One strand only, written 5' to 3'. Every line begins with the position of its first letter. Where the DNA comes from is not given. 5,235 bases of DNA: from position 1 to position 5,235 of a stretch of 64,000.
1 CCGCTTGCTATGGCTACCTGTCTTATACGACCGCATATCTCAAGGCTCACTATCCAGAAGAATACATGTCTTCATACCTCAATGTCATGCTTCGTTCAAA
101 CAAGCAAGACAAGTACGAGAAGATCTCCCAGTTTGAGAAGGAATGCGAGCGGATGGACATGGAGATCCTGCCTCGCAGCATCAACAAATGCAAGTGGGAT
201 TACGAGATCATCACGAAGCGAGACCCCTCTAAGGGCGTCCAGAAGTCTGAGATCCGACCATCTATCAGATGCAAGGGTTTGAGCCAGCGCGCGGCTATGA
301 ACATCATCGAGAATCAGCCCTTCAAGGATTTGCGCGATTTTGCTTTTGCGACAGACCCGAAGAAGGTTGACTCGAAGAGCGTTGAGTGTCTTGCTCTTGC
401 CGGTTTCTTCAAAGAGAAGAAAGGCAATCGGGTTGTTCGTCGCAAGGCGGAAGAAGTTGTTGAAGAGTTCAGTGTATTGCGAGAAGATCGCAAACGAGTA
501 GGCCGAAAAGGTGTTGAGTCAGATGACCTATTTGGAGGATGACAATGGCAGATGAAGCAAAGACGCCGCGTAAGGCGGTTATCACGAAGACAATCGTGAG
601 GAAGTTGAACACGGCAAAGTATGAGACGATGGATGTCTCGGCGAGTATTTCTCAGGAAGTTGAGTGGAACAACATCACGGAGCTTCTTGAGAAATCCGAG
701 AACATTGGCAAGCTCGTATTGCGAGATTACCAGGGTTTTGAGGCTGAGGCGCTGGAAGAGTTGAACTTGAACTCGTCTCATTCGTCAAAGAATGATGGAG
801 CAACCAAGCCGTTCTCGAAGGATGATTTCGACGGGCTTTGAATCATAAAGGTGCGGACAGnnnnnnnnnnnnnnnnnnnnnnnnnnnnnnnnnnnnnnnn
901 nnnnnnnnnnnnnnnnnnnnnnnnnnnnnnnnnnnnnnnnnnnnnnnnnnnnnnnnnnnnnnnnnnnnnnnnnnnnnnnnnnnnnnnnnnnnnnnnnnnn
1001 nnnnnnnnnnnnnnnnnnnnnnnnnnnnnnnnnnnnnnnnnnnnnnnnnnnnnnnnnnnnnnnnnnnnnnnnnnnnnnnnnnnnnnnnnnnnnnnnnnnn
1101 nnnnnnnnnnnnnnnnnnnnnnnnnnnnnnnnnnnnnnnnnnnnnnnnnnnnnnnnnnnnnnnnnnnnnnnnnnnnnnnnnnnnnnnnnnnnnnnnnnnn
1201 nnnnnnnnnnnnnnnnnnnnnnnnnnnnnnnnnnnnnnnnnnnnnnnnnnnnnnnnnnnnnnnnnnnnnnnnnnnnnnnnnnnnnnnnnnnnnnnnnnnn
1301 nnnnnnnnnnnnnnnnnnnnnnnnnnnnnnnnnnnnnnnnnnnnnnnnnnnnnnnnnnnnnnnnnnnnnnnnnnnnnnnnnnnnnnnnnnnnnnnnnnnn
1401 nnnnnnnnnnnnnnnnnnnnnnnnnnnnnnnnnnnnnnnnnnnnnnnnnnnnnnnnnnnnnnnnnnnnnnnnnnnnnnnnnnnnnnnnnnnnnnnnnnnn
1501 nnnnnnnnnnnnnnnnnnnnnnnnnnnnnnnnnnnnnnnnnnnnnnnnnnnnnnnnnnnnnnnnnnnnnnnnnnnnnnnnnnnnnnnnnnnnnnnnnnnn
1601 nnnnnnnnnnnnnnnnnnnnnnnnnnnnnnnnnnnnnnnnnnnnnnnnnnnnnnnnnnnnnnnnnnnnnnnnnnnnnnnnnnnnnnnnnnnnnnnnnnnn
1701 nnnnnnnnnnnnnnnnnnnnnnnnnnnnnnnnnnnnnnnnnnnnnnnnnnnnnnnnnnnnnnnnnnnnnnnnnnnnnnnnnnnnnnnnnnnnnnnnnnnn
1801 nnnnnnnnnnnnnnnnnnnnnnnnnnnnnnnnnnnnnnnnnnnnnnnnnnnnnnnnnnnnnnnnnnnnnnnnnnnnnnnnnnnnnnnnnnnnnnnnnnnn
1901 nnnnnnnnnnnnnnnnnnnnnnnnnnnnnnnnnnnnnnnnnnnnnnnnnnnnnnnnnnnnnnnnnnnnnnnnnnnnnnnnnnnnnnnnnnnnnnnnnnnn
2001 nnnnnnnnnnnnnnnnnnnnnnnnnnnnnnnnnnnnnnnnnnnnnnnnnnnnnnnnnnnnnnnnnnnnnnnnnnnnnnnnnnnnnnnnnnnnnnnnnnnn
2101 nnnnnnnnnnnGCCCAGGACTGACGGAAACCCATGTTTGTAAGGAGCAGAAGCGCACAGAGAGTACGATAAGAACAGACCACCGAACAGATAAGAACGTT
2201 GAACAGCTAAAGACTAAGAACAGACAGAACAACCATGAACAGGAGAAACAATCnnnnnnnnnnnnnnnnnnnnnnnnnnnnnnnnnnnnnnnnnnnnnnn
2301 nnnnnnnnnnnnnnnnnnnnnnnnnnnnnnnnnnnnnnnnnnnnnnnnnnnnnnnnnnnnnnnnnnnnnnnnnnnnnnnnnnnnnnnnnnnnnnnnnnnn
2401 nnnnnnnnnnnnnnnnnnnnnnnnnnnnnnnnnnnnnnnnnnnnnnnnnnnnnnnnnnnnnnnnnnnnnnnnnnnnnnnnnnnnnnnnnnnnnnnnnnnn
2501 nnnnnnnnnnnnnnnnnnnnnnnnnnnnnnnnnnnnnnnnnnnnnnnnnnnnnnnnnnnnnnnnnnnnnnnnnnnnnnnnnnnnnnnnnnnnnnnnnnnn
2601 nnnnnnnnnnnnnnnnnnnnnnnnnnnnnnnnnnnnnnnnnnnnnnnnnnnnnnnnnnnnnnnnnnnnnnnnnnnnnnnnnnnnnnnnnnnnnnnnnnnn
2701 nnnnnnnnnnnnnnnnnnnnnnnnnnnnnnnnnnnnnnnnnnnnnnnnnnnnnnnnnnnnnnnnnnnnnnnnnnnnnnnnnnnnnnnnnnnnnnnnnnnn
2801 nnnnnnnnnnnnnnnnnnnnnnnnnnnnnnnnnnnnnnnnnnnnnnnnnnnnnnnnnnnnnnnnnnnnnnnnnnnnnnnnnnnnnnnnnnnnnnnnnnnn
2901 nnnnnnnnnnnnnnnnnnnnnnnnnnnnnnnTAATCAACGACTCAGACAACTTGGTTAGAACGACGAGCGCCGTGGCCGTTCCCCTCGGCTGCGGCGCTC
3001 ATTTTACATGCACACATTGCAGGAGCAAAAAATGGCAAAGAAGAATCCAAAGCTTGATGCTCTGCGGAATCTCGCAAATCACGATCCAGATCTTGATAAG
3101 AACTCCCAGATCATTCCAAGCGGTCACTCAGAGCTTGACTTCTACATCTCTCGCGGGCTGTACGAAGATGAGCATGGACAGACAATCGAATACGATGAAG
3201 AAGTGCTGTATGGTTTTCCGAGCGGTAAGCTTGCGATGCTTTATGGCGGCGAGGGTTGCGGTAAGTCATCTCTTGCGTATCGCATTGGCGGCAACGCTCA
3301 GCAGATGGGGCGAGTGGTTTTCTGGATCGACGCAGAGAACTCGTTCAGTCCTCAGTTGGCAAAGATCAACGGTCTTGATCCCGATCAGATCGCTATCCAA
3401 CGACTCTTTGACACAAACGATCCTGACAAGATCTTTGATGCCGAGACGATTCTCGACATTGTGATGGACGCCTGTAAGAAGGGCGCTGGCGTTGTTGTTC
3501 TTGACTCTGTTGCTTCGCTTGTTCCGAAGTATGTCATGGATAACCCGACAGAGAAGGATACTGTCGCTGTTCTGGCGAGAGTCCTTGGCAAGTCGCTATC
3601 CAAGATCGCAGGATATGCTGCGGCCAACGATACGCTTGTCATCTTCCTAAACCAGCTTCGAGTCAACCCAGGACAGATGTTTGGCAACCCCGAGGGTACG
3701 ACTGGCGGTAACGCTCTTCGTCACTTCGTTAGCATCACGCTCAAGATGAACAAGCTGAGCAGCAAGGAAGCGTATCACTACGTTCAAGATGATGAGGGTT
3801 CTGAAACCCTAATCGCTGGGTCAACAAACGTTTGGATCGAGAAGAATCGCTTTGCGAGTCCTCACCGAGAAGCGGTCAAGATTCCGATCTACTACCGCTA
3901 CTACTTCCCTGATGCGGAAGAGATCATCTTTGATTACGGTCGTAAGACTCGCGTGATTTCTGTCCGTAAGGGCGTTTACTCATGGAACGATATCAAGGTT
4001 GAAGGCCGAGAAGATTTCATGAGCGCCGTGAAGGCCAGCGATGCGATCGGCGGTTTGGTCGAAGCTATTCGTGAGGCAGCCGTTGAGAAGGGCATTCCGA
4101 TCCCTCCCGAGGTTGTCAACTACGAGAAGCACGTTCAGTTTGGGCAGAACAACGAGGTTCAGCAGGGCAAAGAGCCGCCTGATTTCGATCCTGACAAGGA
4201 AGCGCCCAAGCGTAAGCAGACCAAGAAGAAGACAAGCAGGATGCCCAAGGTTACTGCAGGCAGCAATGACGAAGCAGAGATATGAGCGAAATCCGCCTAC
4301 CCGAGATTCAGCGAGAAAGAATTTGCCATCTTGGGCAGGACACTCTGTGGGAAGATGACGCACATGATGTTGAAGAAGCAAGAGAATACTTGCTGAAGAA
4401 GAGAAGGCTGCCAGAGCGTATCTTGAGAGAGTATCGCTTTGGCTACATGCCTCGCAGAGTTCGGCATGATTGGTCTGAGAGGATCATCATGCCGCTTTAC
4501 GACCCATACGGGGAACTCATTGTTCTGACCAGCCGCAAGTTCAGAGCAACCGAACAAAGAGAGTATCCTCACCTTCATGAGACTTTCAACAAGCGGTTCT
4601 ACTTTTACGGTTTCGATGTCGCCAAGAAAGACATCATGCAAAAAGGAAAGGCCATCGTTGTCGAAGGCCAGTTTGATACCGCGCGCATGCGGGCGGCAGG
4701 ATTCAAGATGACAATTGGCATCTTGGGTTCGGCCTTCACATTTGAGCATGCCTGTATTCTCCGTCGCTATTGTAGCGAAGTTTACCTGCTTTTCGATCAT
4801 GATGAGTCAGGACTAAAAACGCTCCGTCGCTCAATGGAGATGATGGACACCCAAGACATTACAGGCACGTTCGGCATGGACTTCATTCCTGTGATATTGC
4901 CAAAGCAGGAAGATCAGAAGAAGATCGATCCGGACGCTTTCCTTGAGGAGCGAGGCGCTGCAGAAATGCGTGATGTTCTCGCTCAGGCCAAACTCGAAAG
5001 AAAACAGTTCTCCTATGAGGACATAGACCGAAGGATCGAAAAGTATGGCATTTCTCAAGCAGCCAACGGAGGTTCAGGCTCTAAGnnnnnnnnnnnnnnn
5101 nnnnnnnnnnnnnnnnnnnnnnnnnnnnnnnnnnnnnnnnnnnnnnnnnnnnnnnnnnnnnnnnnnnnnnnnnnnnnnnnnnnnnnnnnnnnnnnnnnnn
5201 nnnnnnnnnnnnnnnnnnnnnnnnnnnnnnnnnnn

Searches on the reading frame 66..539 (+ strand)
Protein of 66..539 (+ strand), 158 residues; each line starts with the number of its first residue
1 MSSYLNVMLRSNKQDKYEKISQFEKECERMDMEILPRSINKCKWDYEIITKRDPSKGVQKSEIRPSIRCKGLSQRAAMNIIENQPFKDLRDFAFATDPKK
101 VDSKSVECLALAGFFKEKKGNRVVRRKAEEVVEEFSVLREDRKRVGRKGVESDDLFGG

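Call 40: search_protein_families(library=pfam, proteins=[window:66-539:+], max_evalue=0.01)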
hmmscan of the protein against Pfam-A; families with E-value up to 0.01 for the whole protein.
window:66-539:+ (158 aa): 1 family
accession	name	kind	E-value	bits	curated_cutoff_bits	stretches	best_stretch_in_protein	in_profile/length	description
PF14579.12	HHH_6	-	2.3e-12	47.4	25.6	1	32-122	2-87/90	Helix-hairpin-helix motif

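Call 61: search_protein_families(library=phrogs, proteins=[window:66-539:+], max_evalue=0.01)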
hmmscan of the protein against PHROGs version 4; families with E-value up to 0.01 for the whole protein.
window:66-539:+ (158 aa): 2 families
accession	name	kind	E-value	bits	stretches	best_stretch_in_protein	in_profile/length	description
phrog_405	-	DNA, RNA and nucleotide metabolism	9.6e-13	47.9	1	4-131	817-935/1190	DNA polymerase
phrog_12219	-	DNA, RNA and nucleotide metabolism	4.3e-06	26.3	1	13-118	424-522/823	DNA polymerase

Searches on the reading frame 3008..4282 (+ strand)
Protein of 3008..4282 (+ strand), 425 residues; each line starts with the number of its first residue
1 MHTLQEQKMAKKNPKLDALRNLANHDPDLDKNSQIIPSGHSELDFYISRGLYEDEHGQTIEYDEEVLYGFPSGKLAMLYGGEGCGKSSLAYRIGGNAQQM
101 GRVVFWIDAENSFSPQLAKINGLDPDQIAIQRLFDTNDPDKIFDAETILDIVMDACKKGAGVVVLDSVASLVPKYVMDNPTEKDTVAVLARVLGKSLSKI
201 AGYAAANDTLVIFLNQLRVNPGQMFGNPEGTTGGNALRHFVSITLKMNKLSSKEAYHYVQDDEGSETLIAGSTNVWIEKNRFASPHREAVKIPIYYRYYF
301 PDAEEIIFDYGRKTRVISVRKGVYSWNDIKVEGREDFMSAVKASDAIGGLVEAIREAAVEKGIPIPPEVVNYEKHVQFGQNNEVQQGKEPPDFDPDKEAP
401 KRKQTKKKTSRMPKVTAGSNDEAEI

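Call 3: search_protein_families(library=pfam, proteins=[window:3008-4282:+], max_evalue=0.1)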
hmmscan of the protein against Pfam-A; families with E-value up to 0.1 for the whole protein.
window:3008-4282:+ (425 aa): 7 families
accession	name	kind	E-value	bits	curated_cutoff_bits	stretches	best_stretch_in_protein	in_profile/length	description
PF00154.27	RecA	-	8.4e-38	130.8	27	1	69-296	48-257/262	recA bacterial DNA recombination protein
PF13481.12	AAA_25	-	6.6e-05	23.1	27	1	59-189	18-173/195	AAA domain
PF01637.24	ATPase_2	-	0.00065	20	33.2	1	76-172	23-123/225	ATPase domain predominantly from Archaea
PF00004.35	AAA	-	0.0026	18.7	21.2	1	77-205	2-107/131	ATPase family associated with various cellular activities (AAA)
PF06745.19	ATPase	-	0.0041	17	26.6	1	63-193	9-151/231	KaiC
PF13479.12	AAA_24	-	0.0074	16.6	27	1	76-217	5-117/195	AAA domain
PF00005.33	ABC_tran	-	0.0095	17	25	1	69-105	7-44/137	ABC transporter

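Call 4: search_protein_families(library=phrogs, proteins=[window:3008-4282:+], max_evalue=0.1)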
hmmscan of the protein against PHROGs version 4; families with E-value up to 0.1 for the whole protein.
window:3008-4282:+ (425 aa): 8 families
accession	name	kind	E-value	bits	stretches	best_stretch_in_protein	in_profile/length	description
phrog_97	-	other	9.3e-45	154.7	2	24-253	38-257/506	UvsX-like recombinase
phrog_8337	-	DNA, RNA and nucleotide metabolism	7.9e-16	59.3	1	69-269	64-262/273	DNA repair protein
phrog_9666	-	unknown function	1.1e-11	44.7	1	97-268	497-686/779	-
phrog_1366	-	unknown function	0.00011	22.9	1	75-168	16-98/307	-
phrog_124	-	DNA, RNA and nucleotide metabolism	0.00028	21.4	1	74-218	44-158/382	Sak4-like ssDNA annealing protein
phrog_239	-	DNA, RNA and nucleotide metabolism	0.00069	19.6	1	65-222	350-522/801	DNA primase/helicase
phrog_6012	-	DNA, RNA and nucleotide metabolism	0.0041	17.4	0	63-93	140-168/447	DNA helicase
phrog_19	-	DNA, RNA and nucleotide metabolism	0.012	15.5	1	65-112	345-392/621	DnaB-like replicative helicase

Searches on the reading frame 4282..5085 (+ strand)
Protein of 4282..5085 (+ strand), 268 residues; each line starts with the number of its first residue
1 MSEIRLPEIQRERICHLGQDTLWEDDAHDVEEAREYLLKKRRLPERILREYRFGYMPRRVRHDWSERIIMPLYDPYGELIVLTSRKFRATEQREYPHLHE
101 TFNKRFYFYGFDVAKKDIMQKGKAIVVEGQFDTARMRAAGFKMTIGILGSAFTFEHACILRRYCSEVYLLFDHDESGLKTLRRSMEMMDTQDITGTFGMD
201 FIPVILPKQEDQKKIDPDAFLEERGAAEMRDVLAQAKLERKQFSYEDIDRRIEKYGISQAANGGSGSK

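Call 40: search_protein_families(library=pfam, proteins=[window:4282-5085:+], max_evalue=0.01)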
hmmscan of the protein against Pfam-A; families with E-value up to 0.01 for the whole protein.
window:4282-5085:+ (268 aa): 4 families
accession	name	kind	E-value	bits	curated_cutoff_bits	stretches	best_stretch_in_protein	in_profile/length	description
PF13662.12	Toprim_4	-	1.3e-10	41.8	25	1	123-193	2-79/85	Toprim domain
PF13155.12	Toprim_2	-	1.2e-07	32.4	22.1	1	125-192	1-70/88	Toprim-like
PF01751.28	Toprim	-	6.2e-07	29.9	23.1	1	124-187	2-79/96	Toprim domain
PF08275.17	DNAG_N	-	7.2e-07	29.8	26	1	63-115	74-128/128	DNA primase catalytic core, N-terminal domain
